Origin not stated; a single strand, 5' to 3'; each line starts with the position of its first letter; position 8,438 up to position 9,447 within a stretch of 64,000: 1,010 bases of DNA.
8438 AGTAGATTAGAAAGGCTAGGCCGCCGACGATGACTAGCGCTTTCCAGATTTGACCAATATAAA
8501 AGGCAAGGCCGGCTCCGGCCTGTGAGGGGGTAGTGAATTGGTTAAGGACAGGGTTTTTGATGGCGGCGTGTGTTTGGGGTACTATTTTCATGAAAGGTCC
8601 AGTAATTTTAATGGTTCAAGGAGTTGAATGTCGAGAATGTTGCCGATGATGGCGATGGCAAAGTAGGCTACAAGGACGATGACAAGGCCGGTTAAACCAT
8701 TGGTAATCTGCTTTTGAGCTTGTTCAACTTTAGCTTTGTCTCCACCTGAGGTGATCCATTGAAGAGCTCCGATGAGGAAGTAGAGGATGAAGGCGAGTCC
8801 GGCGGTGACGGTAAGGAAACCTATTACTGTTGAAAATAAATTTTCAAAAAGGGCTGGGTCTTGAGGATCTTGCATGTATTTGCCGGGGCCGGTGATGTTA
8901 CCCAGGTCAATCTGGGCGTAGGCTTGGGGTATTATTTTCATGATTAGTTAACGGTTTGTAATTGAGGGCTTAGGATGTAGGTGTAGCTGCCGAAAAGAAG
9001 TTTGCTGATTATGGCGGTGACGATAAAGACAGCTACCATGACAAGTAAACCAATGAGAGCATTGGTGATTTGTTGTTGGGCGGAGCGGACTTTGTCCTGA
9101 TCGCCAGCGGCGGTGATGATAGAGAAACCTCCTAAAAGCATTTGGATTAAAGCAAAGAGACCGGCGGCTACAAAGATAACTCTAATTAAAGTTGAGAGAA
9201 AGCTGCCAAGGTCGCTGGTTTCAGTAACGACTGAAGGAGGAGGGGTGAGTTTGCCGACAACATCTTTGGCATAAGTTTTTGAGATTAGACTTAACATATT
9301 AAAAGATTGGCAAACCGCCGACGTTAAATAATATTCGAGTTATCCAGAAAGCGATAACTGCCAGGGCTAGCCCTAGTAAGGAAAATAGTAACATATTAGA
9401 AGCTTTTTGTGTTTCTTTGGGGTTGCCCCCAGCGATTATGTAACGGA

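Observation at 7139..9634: Tandem array of seven VirB2/TrbC-like pilin paralogs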

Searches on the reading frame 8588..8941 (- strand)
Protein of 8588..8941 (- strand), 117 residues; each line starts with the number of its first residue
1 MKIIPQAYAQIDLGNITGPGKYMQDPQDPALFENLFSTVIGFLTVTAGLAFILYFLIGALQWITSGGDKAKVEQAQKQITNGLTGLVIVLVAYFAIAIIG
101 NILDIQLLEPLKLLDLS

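Call 4: search_protein_families(library=pfam, proteins=[window:8588-8941:-], max_evalue=1)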
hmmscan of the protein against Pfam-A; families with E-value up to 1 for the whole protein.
window:8588-8941:- (117 aa): 6 families
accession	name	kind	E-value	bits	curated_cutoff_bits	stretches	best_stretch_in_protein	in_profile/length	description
PF18895.5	T4SS_pilin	-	3.4e-06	27.5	26.6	1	39-92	12-64/71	Type IV secretion system pilin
PF04956.18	TrbC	-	0.0036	17.9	27.9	2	68-100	34-65/98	TrbC/VIRB2 pilin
PF02674.22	Colicin_V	-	0.0066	16.9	29.3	1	35-104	21-83/144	Colicin V production protein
PF04277.18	OAD_gamma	-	0.039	15.1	27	1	38-78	7-46/76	Oxaloacetate decarboxylase, gamma chain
PF09933.14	DUF2165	-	0.18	12.3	24.9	1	42-100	65-123/157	Predicted small integral membrane protein (DUF2165)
PF09163.16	Form-deh_trans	-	0.55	10.5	22.1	1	41-70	10-39/44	Formate dehydrogenase N, transmembrane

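Call 12: find_homologous_proteins(query=window:8588-8941:-, max_evalue=0.001)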
Query window:8588-8941:- (117 aa): 20 proteins with E <= 0.001 among 39 candidates.
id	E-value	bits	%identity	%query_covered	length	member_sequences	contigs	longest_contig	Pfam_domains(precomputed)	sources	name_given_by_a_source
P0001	1.4e-67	243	100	100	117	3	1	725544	PF18895.6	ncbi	-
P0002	1.0e-21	95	49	85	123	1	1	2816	PF18895.6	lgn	-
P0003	7.3e-20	89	50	94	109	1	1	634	PF18895.6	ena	-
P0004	2.6e-19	87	58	65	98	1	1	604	PF18895.6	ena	-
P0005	3.0e-19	87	59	65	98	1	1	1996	PF18895.6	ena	-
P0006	6.3e-19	86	47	93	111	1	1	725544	PF18895.6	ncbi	-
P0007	8.9e-19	86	65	49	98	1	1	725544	PF18895.6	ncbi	-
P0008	7.8e-18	83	59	58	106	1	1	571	PF18895.6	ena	-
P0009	3.6e-17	80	59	58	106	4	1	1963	PF18895.6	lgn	-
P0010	8.4e-17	79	57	58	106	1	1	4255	PF18895.6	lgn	-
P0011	9.0e-17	79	44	81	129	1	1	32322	PF18895.6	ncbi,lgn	-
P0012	1.5e-16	78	54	65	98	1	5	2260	PF18895.6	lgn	-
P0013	5.2e-15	73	45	79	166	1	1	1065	PF18895.6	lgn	-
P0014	7.8e-12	63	41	80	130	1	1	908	PF18895.6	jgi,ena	-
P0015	5.5e-11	60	43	85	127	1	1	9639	-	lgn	-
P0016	3.6e-10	58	37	74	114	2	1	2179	PF18895.6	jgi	jgi:hypothetical protein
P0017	9.1e-8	50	39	65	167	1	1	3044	PF18895.6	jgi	jgi:hypothetical protein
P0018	4.2e-7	48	35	74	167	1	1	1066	PF18895.6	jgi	jgi:hypothetical protein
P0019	6.5e-7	47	40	64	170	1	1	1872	PF18895.6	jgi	jgi:hypothetical protein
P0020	6.9e-7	47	45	52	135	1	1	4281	PF18895.6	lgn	-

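Call 13: find_encoding_contigs(protein=P0001, flank=10000, max_places=3)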
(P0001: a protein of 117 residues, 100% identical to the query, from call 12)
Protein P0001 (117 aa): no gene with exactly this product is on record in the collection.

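Call 14: find_encoding_contigs(protein=P0011, flank=10000, max_places=3)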
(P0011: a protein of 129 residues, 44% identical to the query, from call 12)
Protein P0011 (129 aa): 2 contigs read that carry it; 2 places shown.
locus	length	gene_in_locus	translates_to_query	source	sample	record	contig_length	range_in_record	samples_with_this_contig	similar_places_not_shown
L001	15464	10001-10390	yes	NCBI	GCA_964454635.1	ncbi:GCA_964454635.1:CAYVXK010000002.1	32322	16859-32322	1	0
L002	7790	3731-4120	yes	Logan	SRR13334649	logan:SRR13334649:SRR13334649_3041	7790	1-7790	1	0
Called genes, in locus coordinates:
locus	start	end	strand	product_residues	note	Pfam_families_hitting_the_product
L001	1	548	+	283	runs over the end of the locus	PF00535:Glycos_transf_2, PF10111:Glyco_tranf_2_2 (weak), PF13641:Glyco_tranf_2_3 (weak)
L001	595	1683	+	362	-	PF06925:MGDG_synth, PF04101:Glyco_tran_28_C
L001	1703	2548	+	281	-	PF00535:Glycos_transf_2, PF10111:Glyco_tranf_2_2 (weak), PF13641:Glyco_tranf_2_3, PF13632:Glyco_trans_2_3 (faint)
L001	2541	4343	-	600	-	PF04675:DNA_ligase_A_N, PF01068:DNA_ligase_A_M, PF04679:DNA_ligase_A_C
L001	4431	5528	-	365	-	PF02661:Fic, PF08220:HTH_DeoR (weak)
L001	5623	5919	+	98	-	PF18898:DUF5654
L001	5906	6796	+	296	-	PF01256:Carb_kinase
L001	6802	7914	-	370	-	PF02463:SMC_N, PF13175:AAA_15, PF13476:AAA_23, PF13514:AAA_27 (weak), PF13304:AAA_21 (weak)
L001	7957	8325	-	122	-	-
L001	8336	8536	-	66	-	-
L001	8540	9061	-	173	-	PF07638:Sigma70_ECF, PF04542:Sigma70_r2, PF08281:Sigma70_r4_2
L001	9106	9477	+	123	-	-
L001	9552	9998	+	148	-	-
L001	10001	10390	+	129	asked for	PF18895:T4SS_pilin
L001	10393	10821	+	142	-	PF18895:T4SS_pilin (weak)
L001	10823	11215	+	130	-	PF18895:T4SS_pilin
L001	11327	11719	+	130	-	PF04956:TrbC (faint), PF18895:T4SS_pilin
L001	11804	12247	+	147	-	PF18895:T4SS_pilin (weak)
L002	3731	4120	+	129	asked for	PF18895:T4SS_pilin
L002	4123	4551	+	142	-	PF18895:T4SS_pilin (weak)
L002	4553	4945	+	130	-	PF18895:T4SS_pilin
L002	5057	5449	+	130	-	PF04956:TrbC (faint), PF18895:T4SS_pilin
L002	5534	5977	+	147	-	PF18895:T4SS_pilin (weak)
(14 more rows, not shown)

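Call 18: find_related_loci(query=A2, collection=genome_contigs, flank=10000)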
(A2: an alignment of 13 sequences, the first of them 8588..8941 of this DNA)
Query A2 (117 aa) in genome_contigs; peptide patterns used: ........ (x = any residue, [..] = any of these).
210 stretches matched a pattern; 205 encode a relative of the query (tblastn E <= 1e-3); the best 80 are kept; 80 distinct loci.
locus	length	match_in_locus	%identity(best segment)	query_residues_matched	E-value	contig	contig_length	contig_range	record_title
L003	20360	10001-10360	45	1-116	6e-27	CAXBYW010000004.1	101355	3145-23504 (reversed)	MAG TPA_asm: uncultured bacterium isolate SRR3725731_binner12_Refined_73 genome assembly, contig: ERZ4200997.75, whole g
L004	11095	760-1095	47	9-115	5e-26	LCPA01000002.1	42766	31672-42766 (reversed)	MAG: Microgenomates group bacterium GW2011_GWF2_47_9 UY18_C0002, whole genome shotgun sequence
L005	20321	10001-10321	48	7-110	8e-26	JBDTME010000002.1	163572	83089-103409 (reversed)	MAG: Patescibacteria group bacterium isolate cluster3_bin.119 NODE_98_length_163572_cov_14.418947, whole genome shotgun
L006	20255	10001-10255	52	32-116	2e-25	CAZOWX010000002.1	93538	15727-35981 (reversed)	MAG TPA_asm: uncultured Pseudomonadales bacterium isolate SRP286056_co2_574 genome assembly, contig: NODE_225_length_935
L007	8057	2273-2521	48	33-115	6e-25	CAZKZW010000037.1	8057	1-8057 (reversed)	MAG TPA_asm: uncultured Pseudomonadales bacterium isolate SRP192927_co3_66 genome assembly, contig: NODE_24269_length_80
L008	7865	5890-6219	45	9-115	5e-24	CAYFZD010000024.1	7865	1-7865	MAG TPA_asm: uncultured Pseudomonadales bacterium isolate ERP113451_co1_113 genome assembly, contig: NODE_11907_length_7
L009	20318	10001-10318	45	13-115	7e-24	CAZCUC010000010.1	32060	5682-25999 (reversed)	MAG TPA_asm: uncultured Pseudomonadales bacterium isolate SRP286056_co1_428 genome assembly, contig: NODE_1535_length_32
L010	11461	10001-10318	45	13-115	1e-23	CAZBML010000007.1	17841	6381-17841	MAG TPA_asm: uncultured Pseudomonadales bacterium isolate SRP278252_co2_164 genome assembly, contig: NODE_6516_length_17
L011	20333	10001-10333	41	8-115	2e-23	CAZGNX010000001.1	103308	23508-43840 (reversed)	MAG TPA_asm: uncultured Pseudomonadales bacterium isolate SRP192515_co1_89 genome assembly, contig: NODE_109_length_1033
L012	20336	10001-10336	42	2-110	4e-23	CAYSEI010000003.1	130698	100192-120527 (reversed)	MAG TPA_asm: uncultured Pseudomonadales bacterium isolate SRP141376_co2_362 genome assembly, contig: NODE_310_length_130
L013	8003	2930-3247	43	12-114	5e-23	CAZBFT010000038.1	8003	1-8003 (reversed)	MAG TPA_asm: uncultured Pseudomonadales bacterium isolate SRP050083_co7_41 genome assembly, contig: NODE_9093_length_800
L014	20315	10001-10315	42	9-110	8e-23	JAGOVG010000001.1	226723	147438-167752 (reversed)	Candidatus Woesebacteria bacterium isolate Gw_Eff_bin_546 Gw_Eff_34_length_226723_cov_8.811360, whole genome shotgun seq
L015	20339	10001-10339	39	3-115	8e-23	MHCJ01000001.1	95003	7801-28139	MAG: Candidatus Chisholmbacteria bacterium RIFCSPHIGHO2_01_FULL_52_32 rifcsphigho2_01_scaffold_267, whole genome shotgun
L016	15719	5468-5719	48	32-115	1e-22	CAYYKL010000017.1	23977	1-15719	MAG TPA_asm: uncultured Pseudomonadales bacterium isolate SRP192515_co2_10 genome assembly, contig: NODE_1627_length_239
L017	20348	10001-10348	41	3-115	1e-22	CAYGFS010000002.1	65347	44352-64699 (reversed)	MAG TPA_asm: uncultured Pseudomonadales bacterium isolate ERP113451_co1_9 genome assembly, contig: NODE_287_length_65347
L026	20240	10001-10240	45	37-116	8e-20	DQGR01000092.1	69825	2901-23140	MAG TPA_asm: Patescibacteria group bacterium isolate UBA10118 contig_747, whole genome shotgun sequence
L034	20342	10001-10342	38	9-116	9e-19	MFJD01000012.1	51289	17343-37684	MAG: Candidatus Gottesmanbacteria bacterium RBG_16_52_11 RBG_16_scaffold_351, whole genome shotgun sequence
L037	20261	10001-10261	44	13-109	2e-18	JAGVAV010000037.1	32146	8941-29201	MAG: Candidatus Woesebacteria bacterium isolate DeMMO6_50 c_000000045404, whole genome shotgun sequence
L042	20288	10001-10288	39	20-115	7e-18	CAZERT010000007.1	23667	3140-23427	MAG TPA_asm: uncultured Gammaproteobacteria bacterium isolate binchicken_co22_129 genome assembly, contig: NODE_2267_len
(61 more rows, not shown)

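Call 23: search_solved_structures(query=A1, max_evalue=10, show_alignments=2)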
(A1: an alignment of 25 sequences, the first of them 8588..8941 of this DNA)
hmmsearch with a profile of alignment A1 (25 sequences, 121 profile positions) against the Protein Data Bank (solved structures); distinct sequences matched with E-value up to 10: 6.
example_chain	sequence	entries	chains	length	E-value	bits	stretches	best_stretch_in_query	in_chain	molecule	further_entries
7zm5_A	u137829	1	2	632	0.13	15.5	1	31-79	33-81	Attachment glycoprotein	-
6y92_A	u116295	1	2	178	0.7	13.2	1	22-65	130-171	B-lymphocyte antigen CD20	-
6y97_A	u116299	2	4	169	0.93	12.8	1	22-65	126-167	B-lymphocyte antigen CD20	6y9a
6y90_A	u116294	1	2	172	1.1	12.5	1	21-65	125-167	B-lymphocyte antigen CD20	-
6vja_C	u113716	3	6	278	2.2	11.6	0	22-65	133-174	B-lymphocyte antigen CD20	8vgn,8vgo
6c1q_B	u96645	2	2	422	4.4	10.6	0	24-65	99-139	Soluble cytochrome b562, C5a anaphylatoxin chemotactic receptor 1 chimera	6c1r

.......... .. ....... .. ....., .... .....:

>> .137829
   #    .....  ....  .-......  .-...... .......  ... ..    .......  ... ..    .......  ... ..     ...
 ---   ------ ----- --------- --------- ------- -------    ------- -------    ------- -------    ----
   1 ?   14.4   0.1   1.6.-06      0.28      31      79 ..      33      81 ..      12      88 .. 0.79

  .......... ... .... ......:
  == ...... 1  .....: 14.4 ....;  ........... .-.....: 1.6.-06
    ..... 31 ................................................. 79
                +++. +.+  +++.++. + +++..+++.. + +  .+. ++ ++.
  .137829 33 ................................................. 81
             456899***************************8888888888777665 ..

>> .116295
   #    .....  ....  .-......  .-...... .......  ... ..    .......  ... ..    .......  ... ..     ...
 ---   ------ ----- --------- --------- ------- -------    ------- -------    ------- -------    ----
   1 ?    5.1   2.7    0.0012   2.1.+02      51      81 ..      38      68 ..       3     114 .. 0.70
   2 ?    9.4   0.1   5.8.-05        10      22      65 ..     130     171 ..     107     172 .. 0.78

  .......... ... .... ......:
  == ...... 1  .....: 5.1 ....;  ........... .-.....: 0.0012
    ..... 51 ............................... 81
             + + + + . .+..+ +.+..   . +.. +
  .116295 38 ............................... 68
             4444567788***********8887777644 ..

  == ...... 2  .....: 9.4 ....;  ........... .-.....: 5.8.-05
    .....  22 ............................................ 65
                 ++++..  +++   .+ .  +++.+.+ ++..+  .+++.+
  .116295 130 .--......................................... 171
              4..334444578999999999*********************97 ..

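Call 38: predict_structure(alignment_id=A1)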
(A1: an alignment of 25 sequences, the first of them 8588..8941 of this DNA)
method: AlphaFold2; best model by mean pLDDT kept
length: 117 residues; sequences in the alignment: 25
mean_pLDDT: 70.9   pTM: 0.48
mean pLDDT of the five models: 70.9, 67.9, 65.1, 64.9, 63.5
residues with pLDDT >= 90: 12; 70-90: 59; 50-70: 19; < 50: 27
segments of 3 or more residues with pLDDT < 50: 1-21, 23-25, 115-117
pLDDT, mean of each block of 10 residues (from residue 1): 42 44 51 70 83 89 90 89 87 81 68 50
secondary structure, 60 per line:
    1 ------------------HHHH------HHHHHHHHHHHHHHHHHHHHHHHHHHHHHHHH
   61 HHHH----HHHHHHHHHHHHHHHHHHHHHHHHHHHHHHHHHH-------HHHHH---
elements in order: H19-22 H29-64 H69-102 H110-114

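Call 42: fold_search(model_id=the predicted structure, library=pdb)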
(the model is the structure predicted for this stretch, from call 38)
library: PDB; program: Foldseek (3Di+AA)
matches with E <= 10: 145; with E <= 0.001: 0
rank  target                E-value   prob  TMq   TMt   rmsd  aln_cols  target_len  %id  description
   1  3zc1_C                1.4e+00  0.20  0.26  0.17  17.5        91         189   18  Crystal structure of AfC3PO (released 2013-01-23)
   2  3zc0_B                1.6e+00  0.18  0.25  0.17  17.6        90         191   18  Structure of AfC3PO - duplex RNA complex (released 2013-01-23)
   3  1a91_MODEL_1_A        2.1e+00  0.66  0.49  0.67   2.8        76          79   12  SUBUNIT C OF THE F1FO ATP SYNTHASE OF ESCHERICHIA COLI; NMR, 10 STRUCTURES (released 1998-07-01)
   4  3epv_C                2.4e+00  0.63  0.44  0.47   6.1        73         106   10  X-ray Structure of the Metal-sensor CnrX in both the Apo- and Copper-bound Forms (released 2008-11-25)
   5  3cu8_A                2.4e+00  0.54  0.32  0.17   4.8        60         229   15  Impaired binding of 14-3-3 to Raf1 is linked to Noonan and LEOPARD syndrome (released 2009-05-05)
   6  9rxe_MODEL_1_A        2.4e+00  0.33  0.38  0.42   7.7        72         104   15  Solution structure of the HR1c domain of human PKN1 (released 2025-12-31)
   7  7upo_B                3.0e+00  0.60  0.50  0.70   2.4        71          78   10  Crystal structure of designed heterotrimeric assembly DHT03 (released 2022-12-14)
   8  7a0g_BBB              3.0e+00  0.16  0.30  0.14   4.5        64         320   20  Structure of the SmhB pore of the tripartite alpha-pore forming toxin, Smh, from Serratia marcescens. (released 2021-03-31)
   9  1urf_MODEL_1_A        3.0e+00  0.12  0.24  0.34   7.6        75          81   12  HR1b domain from PRK1 (released 2003-11-06)
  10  8dfu_0                3.2e+00  0.63  0.51  0.67   3.7        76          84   17  Cryo-EM structure of conjugation pili from Aeropyrum pernix (released 2023-03-22)
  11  6csv_B                3.2e+00  0.30  0.40  0.51   4.4        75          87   12  The structure of the Cep63-Cep152 heterotetrameric complex (released 2019-03-27)
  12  5wxn_A                3.2e+00  0.28  0.35  0.20   4.0        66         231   14  Structure of the LKB1 and 14-3-3 complex (released 2017-04-19)
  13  5da9_A                3.2e+00  0.21  0.39  0.14   6.7        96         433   10  ATP-gamma-S bound Rad50 from Chaetomium thermophilum in complex with the Rad50-binding domain of Mre11 (released 2016-03-02)
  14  5ie9_C                3.2e+00  0.20  0.35  0.42  12.3        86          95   10  Crystal structure of the Bacillus-conserved MazG protein, a nucleotide pyrophosphohydrolase (released 2016-03-30)
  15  7a0g_EEE              3.4e+00  0.14  0.28  0.13   4.8        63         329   21  Structure of the SmhB pore of the tripartite alpha-pore forming toxin, Smh, from Serratia marcescens. (released 2021-03-31)
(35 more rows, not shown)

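Call 88: search_protein_families(library=ncbifam, proteins=[window:8588-8941:-], max_evalue=0.01)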
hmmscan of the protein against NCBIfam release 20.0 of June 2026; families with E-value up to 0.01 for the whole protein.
window:8588-8941:- (117 aa): 1 family
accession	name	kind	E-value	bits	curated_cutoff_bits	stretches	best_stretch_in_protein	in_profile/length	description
NF045849.1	ICE_MMCAP2_0565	equivalog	0.0031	17.1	40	1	38-99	15-76/80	Mbov_0395 family pilin-like conjugal transfer protein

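Call 91: search_protein_families(library=pfam, proteins=[L004:2485-5004:+, L026:14802-19352:-, L034:18074-18844:-, L003:18490-19413:+, L042:17659-18222:-, L009:14721-15230:+, L003:11772-13412:+], max_evalue=0.01)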
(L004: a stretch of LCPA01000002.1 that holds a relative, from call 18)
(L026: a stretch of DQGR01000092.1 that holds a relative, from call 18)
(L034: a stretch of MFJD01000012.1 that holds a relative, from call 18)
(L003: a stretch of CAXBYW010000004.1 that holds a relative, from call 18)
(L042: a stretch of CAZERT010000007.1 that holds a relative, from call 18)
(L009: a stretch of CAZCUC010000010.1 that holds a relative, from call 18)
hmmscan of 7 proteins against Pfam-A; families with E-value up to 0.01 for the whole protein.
L004:2485-5004:+ (840 aa): 0 families

L026:14802-19352:- (1516 aa): 1 family
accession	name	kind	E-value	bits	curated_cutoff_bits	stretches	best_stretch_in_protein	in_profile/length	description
PF22008.2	BpuSI_TRD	-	0.0092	15.9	27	0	149-224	48-123/241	Restriction endonuclease BpuSI, specificity domain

L034:18074-18844:- (256 aa): 2 families
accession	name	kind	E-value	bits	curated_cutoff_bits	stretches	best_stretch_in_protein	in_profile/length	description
PF02540.23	NAD_synthase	-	1.9e-67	227.3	21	1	10-250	3-242/242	NAD synthase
PF14542.12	Acetyltransf_CG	-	0.0045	17.5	30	1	195-246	11-59/80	GCN5-related N-acetyl-transferase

L003:18490-19413:+ (308 aa): 2 families
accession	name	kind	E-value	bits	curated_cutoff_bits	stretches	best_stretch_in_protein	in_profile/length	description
PF12666.12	PrgI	-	6.8e-06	27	27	1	8-91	2-88/91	PrgI family protein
PF13620.12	CarboxypepD_reg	-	0.00013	22.7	32.3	1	227-297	1-72/82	Carboxypeptidase regulatory-like domain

L042:17659-18222:- (187 aa): 1 family
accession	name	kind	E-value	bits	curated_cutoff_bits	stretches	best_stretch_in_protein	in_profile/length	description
PF01467.32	CTP_transf_like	-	7.6e-19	68.7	21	1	4-157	1-133/133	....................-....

L009:14721-15230:+ (170 aa): 0 families

L003:11772-13412:+ (547 aa): 0 families

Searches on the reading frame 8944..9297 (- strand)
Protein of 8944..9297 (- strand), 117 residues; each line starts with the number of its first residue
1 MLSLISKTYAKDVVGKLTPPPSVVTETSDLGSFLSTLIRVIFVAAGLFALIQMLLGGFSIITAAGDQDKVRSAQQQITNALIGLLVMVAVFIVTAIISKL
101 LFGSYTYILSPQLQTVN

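Call 4: search_protein_families(library=pfam, proteins=[window:8944-9297:-], max_evalue=1)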
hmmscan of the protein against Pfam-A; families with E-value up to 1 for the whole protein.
window:8944-9297:- (117 aa): 8 families
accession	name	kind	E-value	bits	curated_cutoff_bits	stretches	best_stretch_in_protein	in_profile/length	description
PF18895.5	T4SS_pilin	-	2.9e-05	24.5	26.6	1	35-95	10-70/71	Type IV secretion system pilin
PF05987.18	DUF898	-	0.017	14.7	28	1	26-98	173-245/336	Bacterial protein of unknown function (DUF898)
PF23997.1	DUF7315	-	0.046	14.6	27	1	38-114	10-88/102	Domain of unknown function (DUF7315)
PF24003.1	DUF7319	-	0.1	12.5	27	1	17-94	103-166/205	Domain of unknown function (DUF7319)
PF07219.19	HemY_N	-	0.15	12.6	31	1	30-84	16-70/107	HemY protein N-terminus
PF01741.23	MscL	-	0.16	12.8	27.4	1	26-63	67-97/123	Large-conductance mechanosensitive channel, MscL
PF01312.24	Bac_export_2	-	0.39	10.3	24.4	1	24-105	21-102/335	FlhB HrpN YscU SpaS Family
PF11998.13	DUF3493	-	0.84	10.3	27.1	0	39-91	20-72/79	Low psii accumulation1 / Rep27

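Call 88: search_protein_families(library=ncbifam, proteins=[window:8944-9297:-], max_evalue=0.01)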
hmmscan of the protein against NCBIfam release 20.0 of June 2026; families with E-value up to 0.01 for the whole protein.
window:8944-9297:- (117 aa): 2 families
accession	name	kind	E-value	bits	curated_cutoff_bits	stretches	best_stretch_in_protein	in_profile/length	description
NF045849.1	ICE_MMCAP2_0565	equivalog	3.6e-06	26.6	40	1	28-99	7-78/80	Mbov_0395 family pilin-like conjugal transfer protein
TIGR01401.1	fliR_like_III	equivalog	0.00029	20.5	163.05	1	21-106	112-202/253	type III secretion system export apparatus subunit SctT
